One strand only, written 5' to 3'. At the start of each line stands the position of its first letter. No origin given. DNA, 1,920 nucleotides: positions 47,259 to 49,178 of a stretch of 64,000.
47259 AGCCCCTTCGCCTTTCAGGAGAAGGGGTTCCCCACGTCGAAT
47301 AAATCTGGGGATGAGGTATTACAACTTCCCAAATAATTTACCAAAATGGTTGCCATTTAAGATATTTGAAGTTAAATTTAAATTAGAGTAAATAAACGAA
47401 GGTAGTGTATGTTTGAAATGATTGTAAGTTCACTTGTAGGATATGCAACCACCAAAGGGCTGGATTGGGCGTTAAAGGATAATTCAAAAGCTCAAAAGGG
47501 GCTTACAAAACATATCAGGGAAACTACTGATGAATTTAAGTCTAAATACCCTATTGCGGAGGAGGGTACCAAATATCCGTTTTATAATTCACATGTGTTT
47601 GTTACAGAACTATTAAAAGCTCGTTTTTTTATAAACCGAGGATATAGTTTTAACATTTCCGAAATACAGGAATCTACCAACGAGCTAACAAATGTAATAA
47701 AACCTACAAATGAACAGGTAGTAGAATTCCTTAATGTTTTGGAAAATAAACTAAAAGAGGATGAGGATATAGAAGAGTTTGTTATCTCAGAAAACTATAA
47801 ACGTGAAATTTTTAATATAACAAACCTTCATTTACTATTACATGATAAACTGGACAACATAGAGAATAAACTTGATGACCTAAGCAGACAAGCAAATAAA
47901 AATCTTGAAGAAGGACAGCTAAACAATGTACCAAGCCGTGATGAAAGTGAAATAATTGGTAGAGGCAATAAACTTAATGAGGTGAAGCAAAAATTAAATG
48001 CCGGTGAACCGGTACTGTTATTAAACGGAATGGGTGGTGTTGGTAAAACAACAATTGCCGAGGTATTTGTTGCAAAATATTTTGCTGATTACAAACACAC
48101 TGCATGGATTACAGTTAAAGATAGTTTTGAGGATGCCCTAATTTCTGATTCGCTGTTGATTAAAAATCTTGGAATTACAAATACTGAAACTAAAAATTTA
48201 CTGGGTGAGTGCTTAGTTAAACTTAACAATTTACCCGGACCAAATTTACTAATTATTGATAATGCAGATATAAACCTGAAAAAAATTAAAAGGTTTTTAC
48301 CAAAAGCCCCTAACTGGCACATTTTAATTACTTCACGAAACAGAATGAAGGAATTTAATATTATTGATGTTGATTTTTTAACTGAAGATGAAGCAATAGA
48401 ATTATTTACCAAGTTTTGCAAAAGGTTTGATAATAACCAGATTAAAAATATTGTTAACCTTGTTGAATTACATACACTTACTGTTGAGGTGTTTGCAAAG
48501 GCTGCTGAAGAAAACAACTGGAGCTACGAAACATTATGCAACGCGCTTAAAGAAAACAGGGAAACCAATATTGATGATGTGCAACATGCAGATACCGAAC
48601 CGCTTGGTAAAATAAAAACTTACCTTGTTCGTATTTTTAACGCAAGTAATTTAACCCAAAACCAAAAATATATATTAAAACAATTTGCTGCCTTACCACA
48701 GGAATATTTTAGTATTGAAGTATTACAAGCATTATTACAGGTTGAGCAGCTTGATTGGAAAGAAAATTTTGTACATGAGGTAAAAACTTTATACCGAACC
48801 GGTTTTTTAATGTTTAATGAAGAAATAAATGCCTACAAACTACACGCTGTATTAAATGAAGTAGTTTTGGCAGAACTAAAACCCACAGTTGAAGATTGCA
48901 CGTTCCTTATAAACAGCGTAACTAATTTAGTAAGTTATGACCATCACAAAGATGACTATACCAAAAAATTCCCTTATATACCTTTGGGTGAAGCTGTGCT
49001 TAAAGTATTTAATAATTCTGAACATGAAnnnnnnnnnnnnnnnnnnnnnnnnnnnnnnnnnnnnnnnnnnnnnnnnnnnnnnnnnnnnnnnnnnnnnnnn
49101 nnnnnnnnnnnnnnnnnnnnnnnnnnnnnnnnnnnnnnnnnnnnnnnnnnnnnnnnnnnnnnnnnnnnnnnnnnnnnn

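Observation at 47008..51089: Accessory islet with an NB-ARC/TPR STAND NTPase, a 4-TM protein and bracketing palindromic repeats: candidate new defence-type system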

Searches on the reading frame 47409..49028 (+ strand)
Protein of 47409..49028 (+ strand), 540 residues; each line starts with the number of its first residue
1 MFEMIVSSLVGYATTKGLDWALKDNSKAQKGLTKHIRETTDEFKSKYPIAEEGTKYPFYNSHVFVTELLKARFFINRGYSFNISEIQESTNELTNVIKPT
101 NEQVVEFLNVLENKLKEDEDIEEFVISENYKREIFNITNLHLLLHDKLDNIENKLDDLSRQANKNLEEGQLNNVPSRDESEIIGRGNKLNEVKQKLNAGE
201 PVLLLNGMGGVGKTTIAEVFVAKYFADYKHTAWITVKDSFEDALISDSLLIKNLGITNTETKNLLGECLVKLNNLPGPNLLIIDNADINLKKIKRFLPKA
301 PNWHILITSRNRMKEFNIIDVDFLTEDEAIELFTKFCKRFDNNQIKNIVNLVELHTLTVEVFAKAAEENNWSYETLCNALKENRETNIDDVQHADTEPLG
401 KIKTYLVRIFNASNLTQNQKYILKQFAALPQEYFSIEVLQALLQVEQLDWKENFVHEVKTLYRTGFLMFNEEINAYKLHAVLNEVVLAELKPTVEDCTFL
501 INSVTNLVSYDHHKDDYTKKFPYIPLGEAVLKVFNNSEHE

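Call 11: find_homologous_proteins(query=window:47409-49028:+, max_evalue=0.001)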
Query window:47409-49028:+ (540 aa): 80 proteins with E <= 0.001 among 8000 candidates.
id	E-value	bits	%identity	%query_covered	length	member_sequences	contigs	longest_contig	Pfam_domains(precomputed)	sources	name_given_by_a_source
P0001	0.0e+0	1193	100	100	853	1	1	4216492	PF14689.12,PF16068.11,PF13414.13,PF12569.15,PF08238.19,PF00931.29,PF13374.13,PF07721.21,PF18097.7,PF00515.35,PF13424.13,PF28559.1,PF07719.24,PF13174.13,PF14853.13,PF13431.13,PF23914.2,PF25062.2,PF14357.12,PF23300.4,PF13176.13,PF24885.2,PF13428.13,PF23220.2,PF14559.13,PF13371.13,PF17874.8,PF12895.14,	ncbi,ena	-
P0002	1.8e-133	464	43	99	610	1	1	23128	PF13424.13,PF13181.13,PF07719.24,PF00931.29,PF13374.13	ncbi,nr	ncbi:MAG: tetratricopeptide repeat protein, partial [Candidatus Marinimicrobia bacterium]|nr:tetratr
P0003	1.5e-131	458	42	99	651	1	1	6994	PF00515.35,PF13424.13,PF13176.13,PF24885.2,PF13432.13,PF13428.13,PF13181.13,PF07719.24,PF00931.29,PF13374.13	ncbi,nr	ncbi:MAG: tetratricopeptide repeat protein [Bacteroidetes bacterium]|nr:tetratricopeptide repeat pro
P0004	5.0e-115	403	38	98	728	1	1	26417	PF13431.13,PF14689.12,PF13176.13,PF24885.2,PF13428.13,PF04733.21,PF23220.2,PF00931.29,PF13374.13,PF07721.21,PF14559.13,PF00515.35,PF12895.14,PF13424.13,PF28559.1,PF21033.5,PF13432.13,PF13181.13,PF07719.24,PF13174.13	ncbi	-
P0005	5.0e-115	403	39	98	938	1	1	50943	PF13431.13,PF25058.2,PF21545.4,PF13176.13,PF24885.2,PF13428.13,PF23220.2,PF00931.29,PF13374.13,PF07721.21,PF14559.13,PF17874.8,PF00515.35,PF12895.14,PF13424.13,PF28559.1,PF21033.5,PF13432.13,PF13181.13,PF07719.24,PF13174.13,PF20308.5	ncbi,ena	-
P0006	8.6e-114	399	39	99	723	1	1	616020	PF14853.13,PF13431.13,PF13176.13,PF24885.2,PF13428.13,PF00931.29,PF13374.13,PF07721.21,PF14559.13,PF00515.35,PF13424.13,PF13432.13,PF13181.13,PF07719.24,PF13174.13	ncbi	ncbi:MAG: tetratricopeptide repeat protein [Cyclobacteriaceae bacterium]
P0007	4.4e-110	387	38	99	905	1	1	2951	PF17874.8,PF00515.35,PF13424.13,PF13176.13,PF24885.2,PF07719.24,PF00931.29,PF13374.13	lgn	-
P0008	1.3e-108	382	38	99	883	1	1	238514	PF14689.12,PF01535.27,PF00931.29,PF13374.13,PF07721.21,PF25068.3,PF00515.35,PF13424.13,PF28559.1,PF07719.24,PF13174.13,PF20308.5,PF14853.13,PF13431.13,PF14357.12,PF13176.13,PF24885.2,PF13428.13,PF23220.2,PF20301.4,PF14559.13,PF13371.13,PF17874.8,PF12895.14,PF21033.5,PF13432.13,PF13181.13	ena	-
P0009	3.2e-108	381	37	99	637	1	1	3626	PF07721.21,PF00515.35,PF13424.13,PF13176.13,PF24885.2,PF07719.24,PF00931.29,PF13191.13,PF13374.13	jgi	-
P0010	9.8e-90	320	41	68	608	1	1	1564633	PF13424.13,PF13676.12,PF00931.29,PF13374.13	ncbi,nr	ncbi:MAG: TIR domain-containing protein [Saprospiraceae bacterium]|nr:TIR domain-containing protein 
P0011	2.2e-89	318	47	62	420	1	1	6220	PF07720.19,PF13176.13,PF24885.2,PF13428.13,PF00931.29,PF13374.13,PF07721.21,PF14559.13,PF00515.35,PF13424.13,PF13432.13,PF13181.13,PF07719.24,PF13174.13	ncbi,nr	ncbi:MAG: tetratricopeptide repeat protein, partial [Bacteroidales bacterium]|nr:tetratricopeptide r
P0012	1.7e-85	306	34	98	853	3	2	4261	PF13431.13,PF13414.13,PF14357.12,PF13176.13,PF24885.2,PF13428.13,PF12688.14,PF00931.29,PF13374.13,PF07721.21,PF14559.13,PF17874.8,PF00515.35,PF12895.14,PF13424.13,PF28559.1,PF21033.5,PF13432.13,PF13181.13,PF07719.24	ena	-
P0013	4.9e-81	291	47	58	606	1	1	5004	-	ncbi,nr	ncbi:MAG: tetratricopeptide repeat protein [Candidatus Marinimicrobia bacterium]|nr:tetratricopeptid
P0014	2.2e-77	279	35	85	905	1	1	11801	PF13431.13,PF23914.2,PF14357.12,PF13176.13,PF19979.6,PF24885.2,PF13428.13,PF00931.29,PF13374.13,PF07721.21,PF14559.13,PF13371.13,PF17874.8,PF00515.35,PF12895.14,PF13424.13,PF28559.1,PF13432.13,PF13181.13,PF07719.24,PF13174.13,PF20308.5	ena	-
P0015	1.2e-76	276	36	85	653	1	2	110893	PF00515.35,PF13424.13,PF24885.2,PF13181.13,PF07719.24,PF00931.29,PF13374.13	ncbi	-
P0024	2.9e-62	229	35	69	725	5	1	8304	PF13431.13,PF13176.13,PF24885.2,PF13428.13,PF12770.13,PF00931.29,PF13374.13,PF07721.21,PF14559.13,PF00515.35,PF12895.14,PF13424.13,PF21033.5,PF13432.13,PF13181.13,PF07719.24,PF13174.13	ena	-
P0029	2.1e-55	206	35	65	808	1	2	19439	PF13431.13,PF24885.2,PF13401.13,PF13676.12,PF00931.29,PF13191.13,PF13374.13,PF01582.26,PF00515.35,PF13424.13,PF13432.13,PF13181.13,PF07719.24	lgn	-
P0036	1.1e-48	184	31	67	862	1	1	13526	PF00515.35,PF13424.13,PF13176.13,PF24885.2,PF13401.13,PF13428.13,PF12770.13,PF13181.13,PF07719.24,PF00931.29,PF13374.13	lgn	-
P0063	1.5e-10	58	28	51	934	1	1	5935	PF13289.13,PF00515.35,PF13424.13,PF24885.2,PF13181.13,PF07719.24,PF00931.29,PF13374.13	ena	-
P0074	2.3e-7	48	29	35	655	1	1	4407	PF00515.35,PF13424.13,PF13676.12,PF13181.13,PF00931.29,PF13374.13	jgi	-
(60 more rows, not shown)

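Call 14: find_encoding_contigs(protein=P0001, flank=10000, max_places=4)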
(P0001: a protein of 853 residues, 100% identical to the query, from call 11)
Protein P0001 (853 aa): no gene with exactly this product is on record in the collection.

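Call 22: find_encoding_contigs(protein=P0006, flank=6000, max_places=2)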
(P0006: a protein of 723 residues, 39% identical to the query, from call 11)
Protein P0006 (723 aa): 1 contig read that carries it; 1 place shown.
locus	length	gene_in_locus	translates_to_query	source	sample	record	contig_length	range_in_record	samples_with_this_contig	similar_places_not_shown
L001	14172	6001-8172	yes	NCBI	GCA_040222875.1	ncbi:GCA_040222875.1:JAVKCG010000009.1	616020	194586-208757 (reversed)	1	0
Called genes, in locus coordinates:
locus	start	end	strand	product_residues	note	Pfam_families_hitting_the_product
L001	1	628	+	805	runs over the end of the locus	PF12704:MacB_PCD, PF02687:FtsX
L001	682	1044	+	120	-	PF05635:23S_rRNA_IVP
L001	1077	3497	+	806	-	PF12704:MacB_PCD, PF02687:FtsX, PF12704:MacB_PCD (weak), PF02687:FtsX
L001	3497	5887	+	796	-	PF12704:MacB_PCD, PF02687:FtsX, PF12704:MacB_PCD, PF02687:FtsX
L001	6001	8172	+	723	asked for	PF00931:NB-ARC, PF24885:TPR_NPHP3, PF13424:TPR_12, PF13374:TPR_10, PF13424:TPR_12, PF24885:TPR_NPHP3, PF13374:TPR_10, PF13424:TPR_12, +11 more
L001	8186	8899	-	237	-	-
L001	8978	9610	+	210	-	PF00293:NUDIX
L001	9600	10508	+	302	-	PF00781:DAGK_cat, PF19279:YegS_C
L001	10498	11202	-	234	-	PF01182:Glucosamine_iso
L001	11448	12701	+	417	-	PF03572:Peptidase_S41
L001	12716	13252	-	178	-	PF00227:Proteasome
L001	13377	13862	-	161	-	-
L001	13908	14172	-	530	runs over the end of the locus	PF07719:TPR_2 (faint)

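Call 23: find_encoding_contigs(protein=P0008, flank=6000, max_places=2)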
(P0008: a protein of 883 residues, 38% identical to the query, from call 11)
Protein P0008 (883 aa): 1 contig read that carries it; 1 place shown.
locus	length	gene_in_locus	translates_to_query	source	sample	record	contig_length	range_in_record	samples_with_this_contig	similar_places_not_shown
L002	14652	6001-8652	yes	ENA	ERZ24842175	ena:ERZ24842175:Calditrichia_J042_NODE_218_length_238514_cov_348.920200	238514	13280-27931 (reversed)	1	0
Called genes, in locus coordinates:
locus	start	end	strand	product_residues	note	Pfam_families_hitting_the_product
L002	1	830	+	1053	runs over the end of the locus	PF00873:ACR_tran, PF03176:MMPL, PF02355:SecD_SecF_C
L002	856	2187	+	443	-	PF02321:OEP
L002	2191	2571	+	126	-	PF02537:CRCB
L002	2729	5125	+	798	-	PF16561:AMPK1_CBM, PF00128:Alpha-amylase, PF16657:Malt_amylase_C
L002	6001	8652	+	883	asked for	PF00931:NB-ARC, PF13424:TPR_12, PF24885:TPR_NPHP3, PF13424:TPR_12, PF17874:TPR_MalT, PF24885:TPR_NPHP3, PF13374:TPR_10, PF13424:TPR_12, +30 more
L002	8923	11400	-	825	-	PF02585:PIG-L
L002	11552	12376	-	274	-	PF02616:SMC_ScpA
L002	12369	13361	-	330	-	PF00579:tRNA-synt_1b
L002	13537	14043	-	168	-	PF01844:HNH, PF13395:HNH_4 (weak), PF14279:HNH_5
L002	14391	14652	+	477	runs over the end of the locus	PF00072:Response_reg, PF07724:AAA_2 (faint), PF00158:Sigma54_activat, PF14532:Sigma54_activ_2, PF07728:AAA_5, PF25601:AAA_lid_14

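Call 24: find_encoding_contigs(protein=P0005, flank=6000, max_places=2)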
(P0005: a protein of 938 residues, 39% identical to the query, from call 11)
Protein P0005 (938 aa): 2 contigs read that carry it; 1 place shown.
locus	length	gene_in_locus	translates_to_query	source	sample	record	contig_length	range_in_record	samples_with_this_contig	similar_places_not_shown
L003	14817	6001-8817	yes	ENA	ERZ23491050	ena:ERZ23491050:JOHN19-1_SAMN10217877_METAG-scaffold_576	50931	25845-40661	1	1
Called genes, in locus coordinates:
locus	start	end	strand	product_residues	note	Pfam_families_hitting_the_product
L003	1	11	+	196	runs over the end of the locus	PF12844:HTH_19, PF13413:HTH_25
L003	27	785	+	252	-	PF11967:RecO_N, PF02565:RecO_C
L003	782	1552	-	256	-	PF01656:CbiA, PF06564:CBP_BcsQ (weak), PF10609:ParA (faint), PF13614:AAA_31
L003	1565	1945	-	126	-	PF00633:HHH (weak), PF12836:HHH_3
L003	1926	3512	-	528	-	PF00682:HMGL-like, PF22617:HCS_D2, PF08502:LeuA_dimer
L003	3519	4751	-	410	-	PF00696:AA_kinase, PF22629:ACT_AHAS_ss (faint), PF01842:ACT, PF22468:ACT_9, PF13840:ACT_7, PF01842:ACT, PF22468:ACT_9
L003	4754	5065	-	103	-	PF00226:DnaJ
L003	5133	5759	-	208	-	PF10502:Peptidase_S26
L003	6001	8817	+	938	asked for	PF17874:TPR_MalT, PF13424:TPR_12, PF13374:TPR_10, PF13424:TPR_12, PF24885:TPR_NPHP3, PF13374:TPR_10, PF13424:TPR_12, PF24885:TPR_NPHP3, +30 more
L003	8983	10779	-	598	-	PF00009:GTP_EFTU, PF22042:EF-G_D2, PF03144:GTP_EFTU_D2, PF00679:EFG_C, PF06421:LepA_C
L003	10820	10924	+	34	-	-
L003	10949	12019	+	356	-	PF11104:PilM_2, PF06723:MreB_Mbl (faint), PF25216:Volactin, PF14450:FtsA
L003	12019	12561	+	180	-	PF05137:PilN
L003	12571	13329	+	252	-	PF04350:PilO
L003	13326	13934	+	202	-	PF04351:PilP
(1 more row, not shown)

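Call 37: list_cluster_members(proteins=[P0001, P0081, P0006, P0008])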
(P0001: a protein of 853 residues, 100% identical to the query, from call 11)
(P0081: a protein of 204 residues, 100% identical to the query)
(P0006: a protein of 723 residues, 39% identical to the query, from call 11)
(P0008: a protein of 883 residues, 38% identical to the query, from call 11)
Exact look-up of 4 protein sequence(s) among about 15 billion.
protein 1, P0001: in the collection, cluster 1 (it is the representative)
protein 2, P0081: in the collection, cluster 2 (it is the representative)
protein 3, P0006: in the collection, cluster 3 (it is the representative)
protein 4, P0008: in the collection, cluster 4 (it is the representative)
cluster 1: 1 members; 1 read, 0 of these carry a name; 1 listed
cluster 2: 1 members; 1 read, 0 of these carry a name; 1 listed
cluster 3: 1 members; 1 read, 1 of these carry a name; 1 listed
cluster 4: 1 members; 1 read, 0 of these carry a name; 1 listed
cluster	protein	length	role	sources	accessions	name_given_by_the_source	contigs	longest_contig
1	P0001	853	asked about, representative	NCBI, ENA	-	-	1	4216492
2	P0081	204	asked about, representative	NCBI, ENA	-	-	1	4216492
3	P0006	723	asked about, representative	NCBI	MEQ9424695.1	MAG: tetratricopeptide repeat protein [Cyclobacteriaceae bacterium]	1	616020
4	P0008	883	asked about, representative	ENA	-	-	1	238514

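Call 76: search_protein_families(library=phrogs, proteins=[window:47409-49028:+], max_evalue=0.01)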
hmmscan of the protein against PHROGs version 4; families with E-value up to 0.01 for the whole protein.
window:47409-49028:+ (540 aa): 6 families
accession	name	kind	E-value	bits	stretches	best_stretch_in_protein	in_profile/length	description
phrog_24039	-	unknown function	0.00014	21.4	1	163-219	167-224/780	-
phrog_31701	-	unknown function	0.0017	19.6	0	196-229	8-41/89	-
phrog_168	-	DNA, RNA and nucleotide metabolism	0.0034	18.1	1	181-422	22-247/314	clamp loader of DNA polymerase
phrog_5846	-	DNA, RNA and nucleotide metabolism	0.0038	17.6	0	181-224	17-61/380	clamp loader of DNA polymerase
phrog_6841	-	unknown function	0.0049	16.8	1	160-234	14-86/470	-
phrog_4871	-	other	0.0088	15.5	1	90-223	110-236/764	ATP-dependent protease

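Call 88: find_encoding_contigs(protein=P0002, flank=4000, max_places=1)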
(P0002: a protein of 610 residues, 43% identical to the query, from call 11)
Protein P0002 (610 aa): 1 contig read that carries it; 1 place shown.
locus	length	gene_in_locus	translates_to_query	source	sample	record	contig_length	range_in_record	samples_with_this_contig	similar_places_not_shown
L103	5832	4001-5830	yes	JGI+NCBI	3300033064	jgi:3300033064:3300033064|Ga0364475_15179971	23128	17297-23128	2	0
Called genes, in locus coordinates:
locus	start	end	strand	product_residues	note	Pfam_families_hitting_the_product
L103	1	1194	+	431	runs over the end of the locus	PF00202:Aminotran_3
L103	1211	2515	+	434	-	PF14691:Fer4_20, PF00070:Pyr_redox (faint), PF01266:DAO (faint), PF07992:Pyr_redox_2, PF13450:NAD_binding_8 (weak), PF13738:Pyr_redox_3 (weak)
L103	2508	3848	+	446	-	PF01180:DHO_dh, PF01207:Dus (weak), PF00037:Fer4 (faint), PF12797:Fer4_2 (faint), PF14697:Fer4_21 (weak)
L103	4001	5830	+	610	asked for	PF00931:NB-ARC (weak), PF07719:TPR_2 (weak), PF13181:TPR_8 (faint), PF13424:TPR_12, PF13374:TPR_10 (faint)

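Call 89: find_encoding_contigs(protein=P0004, flank=4000, max_places=1)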
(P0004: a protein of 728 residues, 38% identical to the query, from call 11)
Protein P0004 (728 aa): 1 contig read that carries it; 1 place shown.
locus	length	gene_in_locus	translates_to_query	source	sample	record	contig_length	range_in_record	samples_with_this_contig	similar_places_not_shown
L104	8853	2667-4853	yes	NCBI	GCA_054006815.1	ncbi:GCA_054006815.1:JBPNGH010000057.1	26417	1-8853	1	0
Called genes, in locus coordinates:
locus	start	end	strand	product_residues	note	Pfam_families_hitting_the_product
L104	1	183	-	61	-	?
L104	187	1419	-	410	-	PF00696:AA_kinase, PF22629:ACT_AHAS_ss (faint), PF01842:ACT, PF22468:ACT_9, PF13840:ACT_7, PF01842:ACT, PF22468:ACT_9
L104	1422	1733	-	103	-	PF00226:DnaJ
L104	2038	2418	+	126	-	-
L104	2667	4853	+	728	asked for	PF00931:NB-ARC, PF13424:TPR_12, PF24885:TPR_NPHP3 (weak), PF13374:TPR_10, PF13424:TPR_12, PF24885:TPR_NPHP3, PF13374:TPR_10, PF13424:TPR_12, +17 more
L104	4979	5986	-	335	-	PF00005:ABC_tran, PF13304:AAA_21 (faint)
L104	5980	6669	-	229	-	PF00528:BPD_transp_1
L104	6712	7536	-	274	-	PF12849:PBP_like_2, PF13531:SBP_bac_11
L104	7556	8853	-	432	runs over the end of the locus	PF05496:RuvB_N, PF13191:AAA_16 (faint), PF00004:AAA, PF07728:AAA_5 (weak), PF13173:AAA_14, PF16193:AAA_assoc_2, PF12002:MgsA_C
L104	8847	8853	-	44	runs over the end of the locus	-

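Call 90: find_encoding_contigs(protein=P0015, flank=4000, max_places=1)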
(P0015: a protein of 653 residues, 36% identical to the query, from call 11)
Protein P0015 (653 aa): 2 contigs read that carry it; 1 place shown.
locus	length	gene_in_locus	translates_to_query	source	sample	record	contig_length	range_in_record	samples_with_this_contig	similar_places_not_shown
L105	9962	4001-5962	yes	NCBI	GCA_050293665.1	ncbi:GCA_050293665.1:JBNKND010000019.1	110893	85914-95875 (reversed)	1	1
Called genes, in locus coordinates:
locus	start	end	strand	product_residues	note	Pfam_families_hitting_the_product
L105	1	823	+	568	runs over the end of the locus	PF13289:SIR2_2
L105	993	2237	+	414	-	-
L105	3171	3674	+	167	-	-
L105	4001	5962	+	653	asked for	PF13181:TPR_8 (faint), PF00931:NB-ARC, PF00515:TPR_1 (faint), PF24885:TPR_NPHP3 (weak), PF07719:TPR_2 (faint), PF13374:TPR_10, PF13424:TPR_12, PF13374:TPR_10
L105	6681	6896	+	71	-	-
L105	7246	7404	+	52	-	-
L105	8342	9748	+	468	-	PF00015:MCPsignal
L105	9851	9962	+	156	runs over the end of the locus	PF13185:GAF_2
